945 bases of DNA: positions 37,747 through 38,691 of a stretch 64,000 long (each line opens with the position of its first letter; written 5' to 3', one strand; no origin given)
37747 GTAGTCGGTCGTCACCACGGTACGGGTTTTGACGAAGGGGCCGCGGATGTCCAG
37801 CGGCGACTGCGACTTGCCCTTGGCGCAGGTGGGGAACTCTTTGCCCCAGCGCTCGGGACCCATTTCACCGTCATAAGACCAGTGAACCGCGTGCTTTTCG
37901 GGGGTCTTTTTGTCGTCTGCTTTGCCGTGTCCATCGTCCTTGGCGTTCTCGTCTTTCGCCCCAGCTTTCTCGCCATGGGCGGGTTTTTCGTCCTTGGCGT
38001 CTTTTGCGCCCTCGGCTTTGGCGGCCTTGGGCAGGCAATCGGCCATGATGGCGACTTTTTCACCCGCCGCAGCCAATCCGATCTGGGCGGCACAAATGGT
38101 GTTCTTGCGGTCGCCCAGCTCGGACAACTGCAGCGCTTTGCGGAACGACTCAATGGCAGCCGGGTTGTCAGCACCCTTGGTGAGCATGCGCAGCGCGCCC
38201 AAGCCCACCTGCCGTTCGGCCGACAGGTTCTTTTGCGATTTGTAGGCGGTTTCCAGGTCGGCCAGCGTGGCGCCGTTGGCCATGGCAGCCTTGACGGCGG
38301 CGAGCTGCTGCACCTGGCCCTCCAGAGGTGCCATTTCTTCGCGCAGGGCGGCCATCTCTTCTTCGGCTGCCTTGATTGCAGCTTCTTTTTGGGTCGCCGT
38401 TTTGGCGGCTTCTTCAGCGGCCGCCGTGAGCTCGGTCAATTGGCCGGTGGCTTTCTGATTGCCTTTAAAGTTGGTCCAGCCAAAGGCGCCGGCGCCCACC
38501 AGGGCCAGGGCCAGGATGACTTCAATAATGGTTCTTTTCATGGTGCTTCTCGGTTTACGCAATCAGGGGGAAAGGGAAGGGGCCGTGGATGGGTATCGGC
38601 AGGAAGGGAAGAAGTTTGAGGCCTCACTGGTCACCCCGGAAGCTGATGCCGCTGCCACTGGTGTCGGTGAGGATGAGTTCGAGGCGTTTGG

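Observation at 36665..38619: Predicted FliA (sigma-28) promoter driving a membrane-anchored coiled-coil alpha-carbonic anhydrase and an anchored unknown protein at the edge of the flagellar locus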

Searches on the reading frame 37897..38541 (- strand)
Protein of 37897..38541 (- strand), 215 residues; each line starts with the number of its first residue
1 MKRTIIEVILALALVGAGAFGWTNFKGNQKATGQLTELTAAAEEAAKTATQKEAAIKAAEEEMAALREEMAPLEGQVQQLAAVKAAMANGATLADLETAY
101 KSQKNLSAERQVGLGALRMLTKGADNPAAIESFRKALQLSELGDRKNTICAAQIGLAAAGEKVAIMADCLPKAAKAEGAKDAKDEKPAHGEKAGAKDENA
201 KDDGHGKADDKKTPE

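Call 36: search_protein_families(library=pfam, proteins=[window:38008-38541:-], max_evalue=10)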
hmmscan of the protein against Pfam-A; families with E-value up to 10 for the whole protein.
seq(178 aa): 18 families
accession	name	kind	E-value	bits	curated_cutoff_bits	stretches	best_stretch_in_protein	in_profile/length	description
PF24319.2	DUF7491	-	0.0031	18.1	30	1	32-89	6-63/90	Coiled-coil region of unknown function (DUF7491)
PF05667.16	CCDC22_CC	-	0.0046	16.6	39.2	1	26-112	177-263/477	CCDC22 protein coiled-coil region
PF00038.26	Filament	-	0.021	14.9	40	1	42-105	198-259/313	Intermediate filament protein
PF13863.11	DUF4200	-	0.026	15.3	29.7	1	40-81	66-107/119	Domain of unknown function (DUF4200)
PF13949.11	ALIX_LYPXL_bnd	-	0.04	13.6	30.8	1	28-122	74-168/295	ALIX V-shaped domain binding to HIV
PF00261.25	Tropomyosin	-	0.052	13.4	38.6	1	30-83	59-112/242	Tropomyosin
PF09006.16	Surfac_D-trimer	-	0.053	13.9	22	1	64-83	2-21/46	Lung surfactant protein D coiled-coil trimerisation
PF04678.18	MCU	-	0.11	13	30.8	1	28-89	29-90/177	Mitochondrial calcium uniporter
PF13851.11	GAS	-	0.12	12.2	32.3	1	31-112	31-110/200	Growth-arrest specific micro-tubule binding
PF09351.15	DUF1993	-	0.14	12.6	23.4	1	34-107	12-83/161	Domain of unknown function (DUF1993)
PF10368.14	YkyA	-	0.17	12.1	28.8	1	30-102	44-116/186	Putative cell-wall binding lipoprotein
PF13166.12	AAA_13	-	0.27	10.3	36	1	30-79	406-455/713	AAA domain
PF07200.18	Mod_r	-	0.3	11.5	30.1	1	30-106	30-110/146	Modifier of rudimentary (Mod(r)) protein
PF06583.17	Neogenin_C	-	0.49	10.7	25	1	45-86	251-294/294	Neogenin C-terminus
PF07352.17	Phage_Mu_Gam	-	0.56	10.6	28.3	1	33-85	9-62/149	Bacteriophage Mu Gam like protein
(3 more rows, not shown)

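Call 53: search_protein_representatives(protein=window:37897-38541:-)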
Query: 215 residues. Proteins with E-value up to 0.001 (for the whole library): 79; up to 1e-10: 47; up to 1e-30: 9. The best 79 are listed.
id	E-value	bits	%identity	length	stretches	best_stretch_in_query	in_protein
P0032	6.1e-87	307.0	77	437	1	1-213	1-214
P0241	1.1e-60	221.4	84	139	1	1-134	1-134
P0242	6.4e-53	196.1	59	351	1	1-186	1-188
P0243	5.7e-52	193.0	90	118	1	70-177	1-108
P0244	2.0e-44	168.4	55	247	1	1-185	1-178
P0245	9.3e-35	136.9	49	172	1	14-190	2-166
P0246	2.1e-33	132.5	48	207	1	4-211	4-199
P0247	8.3e-32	127.2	43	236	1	3-173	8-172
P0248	1.7e-31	126.2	44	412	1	3-193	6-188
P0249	1.6e-30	123.1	46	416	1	1-193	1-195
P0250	6.1e-29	117.9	45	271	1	45-207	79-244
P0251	3.1e-28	115.6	39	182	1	1-186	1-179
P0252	4.6e-28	115.0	47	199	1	4-162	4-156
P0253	2.2e-25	106.3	44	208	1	2-141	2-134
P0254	8.7e-25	104.3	39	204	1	1-182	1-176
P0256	1.2e-20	90.9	33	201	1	5-200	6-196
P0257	3.1e-20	89.5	34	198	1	2-192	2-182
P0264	1.1e-17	81.2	40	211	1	1-195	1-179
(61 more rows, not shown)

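Call 58: find_related_loci(query=A5, collection=metagenome_contigs, flank=6000)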
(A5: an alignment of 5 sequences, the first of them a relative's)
Query A5 (198 aa) in metagenome_contigs; peptide patterns used: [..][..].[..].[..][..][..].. (x = any residue, [..] = any of these).
233 stretches matched a pattern; 196 encode a relative of the query (tblastn E <= 1e-3); the best 80 are kept; 80 distinct loci.
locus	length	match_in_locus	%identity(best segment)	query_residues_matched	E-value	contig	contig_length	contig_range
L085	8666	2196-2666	94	15-171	1e-94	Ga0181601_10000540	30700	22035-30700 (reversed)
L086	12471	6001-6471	94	15-171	1e-94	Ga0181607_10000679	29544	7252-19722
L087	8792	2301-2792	96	1-164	2e-85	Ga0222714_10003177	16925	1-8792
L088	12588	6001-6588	44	1-196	4e-46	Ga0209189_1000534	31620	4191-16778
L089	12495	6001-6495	45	1-162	1e-37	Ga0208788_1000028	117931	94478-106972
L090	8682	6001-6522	39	1-168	8e-36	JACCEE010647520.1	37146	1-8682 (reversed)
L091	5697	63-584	39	1-168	7e-36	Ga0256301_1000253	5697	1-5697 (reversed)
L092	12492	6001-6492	40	7-168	1e-35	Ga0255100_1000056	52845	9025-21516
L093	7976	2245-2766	39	1-168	7e-36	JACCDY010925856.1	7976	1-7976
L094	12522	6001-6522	39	1-168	7e-36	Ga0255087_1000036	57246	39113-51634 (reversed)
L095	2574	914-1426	42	1-173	4e-35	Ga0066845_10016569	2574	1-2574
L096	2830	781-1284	41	3-159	1e-34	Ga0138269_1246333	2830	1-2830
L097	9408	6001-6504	41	3-159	2e-34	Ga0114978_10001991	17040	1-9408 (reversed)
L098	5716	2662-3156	41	1-164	1e-34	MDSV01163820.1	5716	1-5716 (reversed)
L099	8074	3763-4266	41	3-159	2e-34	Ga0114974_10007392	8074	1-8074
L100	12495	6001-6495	39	1-164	1e-34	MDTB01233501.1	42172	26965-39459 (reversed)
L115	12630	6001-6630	38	1-194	2e-31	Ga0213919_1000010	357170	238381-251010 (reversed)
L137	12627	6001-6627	38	1-194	1e-30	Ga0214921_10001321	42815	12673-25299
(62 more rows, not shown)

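Call 67: find_homologous_proteins(query=L100:6001-6618:+, max_evalue=0.001)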
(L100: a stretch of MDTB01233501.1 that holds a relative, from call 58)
Query L100:6001-6618:+ (206 aa): 110 proteins with E <= 0.001 among 536 candidates.
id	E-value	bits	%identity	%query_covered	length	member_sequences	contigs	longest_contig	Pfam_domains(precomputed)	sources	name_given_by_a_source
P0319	3.1e-86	306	73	100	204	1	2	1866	-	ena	-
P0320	7.5e-86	305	72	100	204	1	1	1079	-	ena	-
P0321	3.1e-85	303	72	100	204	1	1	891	-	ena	-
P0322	3.8e-85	302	72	100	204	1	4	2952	-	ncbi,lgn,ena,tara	tara:strand:+ start:55 stop:669 length:615 start_codon:yes stop_codon:yes gene_type:complete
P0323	4.9e-85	302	72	100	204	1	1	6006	-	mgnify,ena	mgnify:FL=1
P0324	8.3e-85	301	72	100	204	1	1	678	-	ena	-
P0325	9.3e-85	301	71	100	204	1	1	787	-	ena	-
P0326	1.4e-84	301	72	100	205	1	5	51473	-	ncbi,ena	-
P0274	5.3e-83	296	73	100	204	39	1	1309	-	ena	-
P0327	4.5e-82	292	71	100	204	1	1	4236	-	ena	-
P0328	5.2e-82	292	71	100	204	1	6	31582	-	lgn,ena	-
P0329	1.4e-81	291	71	100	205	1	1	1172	-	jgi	jgi:hypothetical protein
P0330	1.6e-81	291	71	100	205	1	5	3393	-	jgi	jgi:hypothetical protein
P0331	2.5e-81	290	70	100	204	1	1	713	-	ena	-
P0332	5.5e-81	289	70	100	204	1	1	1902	-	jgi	jgi:hypothetical protein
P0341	2.2e-53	199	55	94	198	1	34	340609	-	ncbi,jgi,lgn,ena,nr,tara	ncbi:MAG: hypothetical protein CBC42_00450 [Betaproteobacteria bacterium TMED82]|nr:MAG: hypothetica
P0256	1.5e-28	118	41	79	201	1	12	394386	-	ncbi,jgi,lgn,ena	-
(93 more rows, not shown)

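Call 68: find_encoding_contigs(protein=P0341, flank=10000, max_places=1)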
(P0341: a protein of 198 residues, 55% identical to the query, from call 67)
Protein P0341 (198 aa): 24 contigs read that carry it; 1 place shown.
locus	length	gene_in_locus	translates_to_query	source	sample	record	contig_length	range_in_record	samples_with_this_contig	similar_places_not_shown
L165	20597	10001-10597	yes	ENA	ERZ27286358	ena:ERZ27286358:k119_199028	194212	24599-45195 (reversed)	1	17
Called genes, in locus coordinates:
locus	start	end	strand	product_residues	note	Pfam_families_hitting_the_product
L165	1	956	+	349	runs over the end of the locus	PF01116:F_bP_aldolase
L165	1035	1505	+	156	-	PF13501:SoxY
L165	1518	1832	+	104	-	PF08770:SoxZ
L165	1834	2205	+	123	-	-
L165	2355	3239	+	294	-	PF08543:Phos_pyr_kin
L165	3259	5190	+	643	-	PF13667:ThiC-associated, PF01964:ThiC_Rad_SAM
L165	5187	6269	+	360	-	PF01266:DAO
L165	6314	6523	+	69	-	PF02597:ThiS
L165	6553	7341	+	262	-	PF05690:ThiG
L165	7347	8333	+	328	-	PF02581:TMP-TENI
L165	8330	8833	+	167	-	PF00588:SpoU_methylase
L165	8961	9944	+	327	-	PF08450:SGL (faint)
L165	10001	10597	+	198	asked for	-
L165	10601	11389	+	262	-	-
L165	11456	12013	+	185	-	PF12804:NTP_transf_3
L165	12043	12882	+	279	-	PF02634:FdhD-NarQ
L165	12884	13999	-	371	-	PF02463:SMC_N (weak), PF00005:ABC_tran, PF13304:AAA_21 (faint), PF08402:TOBE_2 (faint)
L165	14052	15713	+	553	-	PF00528:BPD_transp_1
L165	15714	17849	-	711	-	PF13089:PP_kinase_N, PF02503:PP_kinase, PF17941:PP_kinase_C_1, PF13091:PLDc_2 (weak), PF13090:PP_kinase_C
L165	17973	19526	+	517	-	PF02541:Ppx-GppA, PF21447:Ppx-GppA_III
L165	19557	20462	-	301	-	PF00149:Metallophos, PF12850:Metallophos_2 (faint)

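Call 69: find_encoding_contigs(protein=P0256, flank=10000, max_places=1)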
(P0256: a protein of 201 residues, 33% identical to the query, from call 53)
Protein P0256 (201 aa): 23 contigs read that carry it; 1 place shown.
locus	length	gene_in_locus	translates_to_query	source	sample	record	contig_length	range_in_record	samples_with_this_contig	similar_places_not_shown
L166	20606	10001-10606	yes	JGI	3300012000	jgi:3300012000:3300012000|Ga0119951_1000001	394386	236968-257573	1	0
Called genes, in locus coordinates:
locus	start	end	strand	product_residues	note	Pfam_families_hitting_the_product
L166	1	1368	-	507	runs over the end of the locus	PF00501:AMP-binding, PF13193:AMP-binding_C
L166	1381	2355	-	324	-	PF03401:TctC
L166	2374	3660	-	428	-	PF17408:MCD_N, PF05292:MCD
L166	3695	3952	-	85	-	PF04193:PQ-loop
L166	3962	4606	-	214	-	PF01613:Flavin_Reduct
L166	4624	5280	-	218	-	PF02190:LON_substr_bdg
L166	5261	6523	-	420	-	PF00270:DEAD, PF04851:ResIII (faint), PF00271:Helicase_C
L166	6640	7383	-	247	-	-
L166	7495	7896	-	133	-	PF16747:Adhesin_E (weak)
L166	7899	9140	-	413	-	PF02646:RmuC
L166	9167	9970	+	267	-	PF00149:Metallophos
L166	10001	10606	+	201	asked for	-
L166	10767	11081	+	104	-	-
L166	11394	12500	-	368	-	PF00005:ABC_tran, PF02463:SMC_N (faint), PF13304:AAA_21, PF08402:TOBE_2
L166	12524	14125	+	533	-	PF00528:BPD_transp_1 (weak)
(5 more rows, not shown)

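Call 72: search_protein_families(library=pfam, proteins=[L115:8201-8608:-, L115:8623-9615:-, L115:9628-10221:-, L115:10257-12068:-, L115:7749-8186:-, L115:7255-7731:-, L100:6624-7391:+, L165:10601-11389:+, L089:4047-4814:-, L115:5995-7200:+], max_evalue=0.01)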
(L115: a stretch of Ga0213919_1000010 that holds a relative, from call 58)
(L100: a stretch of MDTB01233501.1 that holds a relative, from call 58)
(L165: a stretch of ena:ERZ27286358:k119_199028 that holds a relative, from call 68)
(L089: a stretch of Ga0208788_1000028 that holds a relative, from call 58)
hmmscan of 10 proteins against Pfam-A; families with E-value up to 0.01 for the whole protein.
L115:8201-8608:- (135 aa): 1 family
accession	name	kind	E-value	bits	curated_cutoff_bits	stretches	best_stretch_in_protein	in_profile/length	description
PF01052.25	FliMN_C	-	1.1e-21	77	23.8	1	57-126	3-72/73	Type III flagellar switch regulator (C-ring) FliN C-term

L115:8623-9615:- (330 aa): 2 families
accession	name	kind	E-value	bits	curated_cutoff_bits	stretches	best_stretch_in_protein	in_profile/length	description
PF02154.20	FliM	-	5.2e-44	150.9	27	1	51-233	14-192/192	Flagellar motor switch protein FliM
PF01052.25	FliMN_C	-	1.7e-10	41.1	23.8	1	258-323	3-70/73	Type III flagellar switch regulator (C-ring) FliN C-term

L115:9628-10221:- (197 aa): 2 families
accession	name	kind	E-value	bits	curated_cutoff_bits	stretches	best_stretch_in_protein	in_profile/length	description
PF03748.19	FliL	-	2.6e-16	60.4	24.6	1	97-197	1-103/103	Flagellar basal body-associated protein FliL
PF12725.13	DUF3810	-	0.00014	21.8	28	1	18-191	55-176/311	Protein of unknown function (DUF3810)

L115:10257-12068:- (603 aa): 2 families
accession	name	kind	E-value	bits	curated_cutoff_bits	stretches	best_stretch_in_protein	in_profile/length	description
PF02120.21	Flg_hook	-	5.9e-20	71.3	29.8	1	476-557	3-84/85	Flagellar hook-length control protein FliK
PF09483.15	HpaP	-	0.00022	21.7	23.8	1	482-541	18-79/90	Type III secretion protein (HpaP)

L115:7749-8186:- (145 aa): 2 families
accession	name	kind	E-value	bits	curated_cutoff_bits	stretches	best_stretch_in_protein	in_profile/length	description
PF13560.12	HTH_31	-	0.0018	18.9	27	1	13-44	8-39/64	Helix-turn-helix domain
PF01381.28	HTH_3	-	0.0028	18.1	23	1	13-44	3-34/55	Helix-turn-helix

L115:7255-7731:- (158 aa): 2 families
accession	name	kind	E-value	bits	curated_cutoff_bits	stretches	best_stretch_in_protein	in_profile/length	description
PF03061.28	4HBT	-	1.3e-18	67.5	20.6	1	23-96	2-76/79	Thioesterase superfamily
PF13279.12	4HBT_2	-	0.0029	18.5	25.5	1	31-125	26-117/122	Thioesterase-like superfamily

L100:6624-7391:+ (255 aa): 0 families

L165:10601-11389:+ (262 aa): 1 family
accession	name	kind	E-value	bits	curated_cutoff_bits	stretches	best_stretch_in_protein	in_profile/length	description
PF20606.3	DUF6799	-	0.00063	19.9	26.8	0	158-175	30-47/63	Domain of unknown function (DUF6799)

L089:4047-4814:- (255 aa): 0 families

L115:5995-7200:+ (401 aa): 2 families
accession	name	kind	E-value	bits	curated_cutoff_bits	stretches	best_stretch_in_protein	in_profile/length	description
PF00194.26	Carb_anhydrase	-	8.8e-40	137.3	27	1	193-400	2-252/254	Eukaryotic-type carbonic anhydrase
PF06401.16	Alpha-2-MRAP_C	-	0.0049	17.4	24.3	1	49-102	19-72/213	Alpha-2-macroglobulin RAP, C-terminal domain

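Call 76: list_cluster_members(proteins=[L115:5995-7197:+, L092:5950-7203:+, L137:6001-7194:+, P0257, P0264])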
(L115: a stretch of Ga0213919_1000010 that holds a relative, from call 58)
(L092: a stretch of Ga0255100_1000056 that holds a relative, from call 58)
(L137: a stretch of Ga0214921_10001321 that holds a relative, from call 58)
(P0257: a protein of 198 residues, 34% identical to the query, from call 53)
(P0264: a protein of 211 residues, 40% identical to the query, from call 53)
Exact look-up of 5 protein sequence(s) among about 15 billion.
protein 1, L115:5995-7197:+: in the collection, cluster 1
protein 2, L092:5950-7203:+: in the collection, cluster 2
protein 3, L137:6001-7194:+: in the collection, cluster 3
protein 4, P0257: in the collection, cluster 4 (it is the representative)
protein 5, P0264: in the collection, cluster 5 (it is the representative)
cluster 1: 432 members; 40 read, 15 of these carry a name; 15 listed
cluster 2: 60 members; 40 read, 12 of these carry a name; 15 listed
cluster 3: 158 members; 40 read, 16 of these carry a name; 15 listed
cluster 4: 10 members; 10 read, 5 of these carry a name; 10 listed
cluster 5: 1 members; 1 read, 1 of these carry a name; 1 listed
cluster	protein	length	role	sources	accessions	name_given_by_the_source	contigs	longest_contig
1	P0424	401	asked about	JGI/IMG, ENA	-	-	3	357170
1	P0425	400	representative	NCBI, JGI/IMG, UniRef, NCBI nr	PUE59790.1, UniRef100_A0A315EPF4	hypothetical protein B9Z44_09510 [Limnohabitans curvus] | carbonic anhydrase | carbonic anhydrase n=2 Tax=Limnohabitans curvus TaxID=323423 RepID=A0A315EPF4_9BURK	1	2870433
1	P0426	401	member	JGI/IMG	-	carbonic anhydrase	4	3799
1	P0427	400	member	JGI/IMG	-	carbonic anhydrase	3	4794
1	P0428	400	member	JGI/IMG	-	carbonic anhydrase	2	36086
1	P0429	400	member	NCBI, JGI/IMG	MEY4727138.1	MAG: Carbonic anhydrase precursor [Pseudomonadota bacterium] | carbonic anhydrase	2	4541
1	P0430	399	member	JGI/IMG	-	carbonic anhydrase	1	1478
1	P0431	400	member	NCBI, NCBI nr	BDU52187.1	hypothetical protein LINBF2_04220 [Limnohabitans sp. INBF002]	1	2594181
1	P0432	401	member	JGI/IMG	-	carbonic anhydrase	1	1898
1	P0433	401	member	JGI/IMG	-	carbonic anhydrase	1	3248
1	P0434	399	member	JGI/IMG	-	carbonic anhydrase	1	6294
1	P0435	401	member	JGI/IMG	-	carbonic anhydrase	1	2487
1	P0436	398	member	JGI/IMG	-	carbonic anhydrase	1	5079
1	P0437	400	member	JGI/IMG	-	carbonic anhydrase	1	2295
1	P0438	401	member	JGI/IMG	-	carbonic anhydrase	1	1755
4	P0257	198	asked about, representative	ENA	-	-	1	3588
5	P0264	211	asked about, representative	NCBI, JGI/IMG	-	hypothetical protein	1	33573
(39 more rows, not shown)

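Call 82: search_solved_structures(query=A4, max_evalue=10)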
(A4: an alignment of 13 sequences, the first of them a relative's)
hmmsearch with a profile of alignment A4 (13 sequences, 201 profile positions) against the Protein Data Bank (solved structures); distinct sequences matched with E-value up to 10: 67 (the best 60 are shown).
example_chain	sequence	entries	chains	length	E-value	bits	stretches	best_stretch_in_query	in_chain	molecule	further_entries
2xdj_A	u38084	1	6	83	0.00079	22.2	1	25-92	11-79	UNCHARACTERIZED PROTEIN YBGF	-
8qox_B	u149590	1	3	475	0.0043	19.8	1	23-82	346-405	Conserved membrane protein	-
2wz7_A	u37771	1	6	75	0.0078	18.9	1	24-85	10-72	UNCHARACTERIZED PROTEIN YBGF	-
3jc8_Na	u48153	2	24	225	0.023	17.4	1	8-91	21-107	PilN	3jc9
10aw_A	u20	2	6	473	0.045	16.4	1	8-80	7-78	50 kDa outer membrane protein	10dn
8zjx_E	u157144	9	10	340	0.049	16.3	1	9-65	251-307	Butyrophilin subfamily 3 member A2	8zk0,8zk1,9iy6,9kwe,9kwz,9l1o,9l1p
9jqp_B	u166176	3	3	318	0.08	15.6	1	9-64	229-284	Butyrophilin subfamily 3 member A2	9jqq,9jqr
9iik_C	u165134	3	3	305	0.096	15.4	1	9-64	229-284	Butyrophilin subfamily 3 member A2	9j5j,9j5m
8zhr_E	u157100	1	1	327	0.11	15.2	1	9-64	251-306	Butyrophilin subfamily 3 member A2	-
8f29_7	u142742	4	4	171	0.2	14.3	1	44-101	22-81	ATP synthase subunit d, mitochondrial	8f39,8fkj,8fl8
5d60_A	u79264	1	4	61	0.2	14.3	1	46-102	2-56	Putative transcription factor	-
6b2z_d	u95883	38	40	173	0.21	14.3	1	44-101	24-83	ATP synthase subunit d, mitochondrial | ATP synthase subunit d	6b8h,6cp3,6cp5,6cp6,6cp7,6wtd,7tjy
6w5f_A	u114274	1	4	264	0.23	14.1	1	1-45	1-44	BSU-2delta mutant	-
6w5e_A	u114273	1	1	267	0.24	14.1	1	1-45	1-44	BSU-2 beta-lactamase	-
5e2f_A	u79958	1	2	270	0.24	14.1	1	1-45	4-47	Beta-lactamase YbxI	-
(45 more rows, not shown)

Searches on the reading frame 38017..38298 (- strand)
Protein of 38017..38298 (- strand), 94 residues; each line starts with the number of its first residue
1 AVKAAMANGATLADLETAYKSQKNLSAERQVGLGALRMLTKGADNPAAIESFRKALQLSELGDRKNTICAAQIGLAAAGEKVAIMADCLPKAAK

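Call 36: search_protein_families(library=pfam, proteins=[window:38017-38298:-], max_evalue=10)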
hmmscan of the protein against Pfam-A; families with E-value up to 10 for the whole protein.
seq(94 aa): 0 families
